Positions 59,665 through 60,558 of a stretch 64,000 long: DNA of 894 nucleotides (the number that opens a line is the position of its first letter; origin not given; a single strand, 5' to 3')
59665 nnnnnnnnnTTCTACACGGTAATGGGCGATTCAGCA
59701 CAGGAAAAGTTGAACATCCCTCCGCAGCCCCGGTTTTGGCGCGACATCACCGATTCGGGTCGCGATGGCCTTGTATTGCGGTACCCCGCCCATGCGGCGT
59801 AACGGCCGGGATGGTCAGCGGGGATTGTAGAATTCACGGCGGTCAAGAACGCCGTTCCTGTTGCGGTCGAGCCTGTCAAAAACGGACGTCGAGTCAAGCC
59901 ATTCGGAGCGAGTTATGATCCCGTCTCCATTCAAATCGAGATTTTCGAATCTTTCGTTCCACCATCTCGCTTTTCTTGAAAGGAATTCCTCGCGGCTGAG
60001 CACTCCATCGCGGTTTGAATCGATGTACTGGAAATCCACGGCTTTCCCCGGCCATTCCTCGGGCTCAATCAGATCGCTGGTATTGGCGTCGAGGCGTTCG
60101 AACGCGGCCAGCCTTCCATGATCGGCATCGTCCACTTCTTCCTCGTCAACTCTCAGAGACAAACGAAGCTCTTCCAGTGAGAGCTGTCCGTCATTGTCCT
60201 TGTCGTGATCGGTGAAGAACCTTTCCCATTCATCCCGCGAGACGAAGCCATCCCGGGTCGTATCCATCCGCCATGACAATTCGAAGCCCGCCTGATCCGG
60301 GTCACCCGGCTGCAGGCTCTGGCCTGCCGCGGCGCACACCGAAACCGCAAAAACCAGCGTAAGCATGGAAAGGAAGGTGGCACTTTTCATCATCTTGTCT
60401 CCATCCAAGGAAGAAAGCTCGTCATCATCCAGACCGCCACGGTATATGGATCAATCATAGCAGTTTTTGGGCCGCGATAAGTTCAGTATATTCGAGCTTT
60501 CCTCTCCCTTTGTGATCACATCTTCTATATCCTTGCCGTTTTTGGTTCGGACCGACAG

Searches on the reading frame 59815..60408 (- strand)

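Call 50: search_protein_families(library=ncbifam, proteins=[window:59815-60408:-], max_evalue=0.001)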
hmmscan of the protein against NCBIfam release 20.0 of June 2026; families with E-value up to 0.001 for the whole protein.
window:59815-60408:- (197 aa): 4 families
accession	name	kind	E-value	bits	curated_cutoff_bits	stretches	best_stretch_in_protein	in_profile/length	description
NF008965.0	PRK12309.1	equivalog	6.1e-16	58.4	550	1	152-192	338-378/392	transaldolase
NF038285.1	deiodinase_rel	hypoth_equivalog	2.9e-13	50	250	1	103-190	43-133/347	deiodinase family protein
NF041410.1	XopAW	subfamily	4.8e-10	39.6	120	1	126-193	109-158/235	XopAW family type III secretion system calcium-binding effector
NF053806.1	lanmdlnLanM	equivalog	8.6e-08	32.3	135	0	93-169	44-118/132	lanmodulin LanM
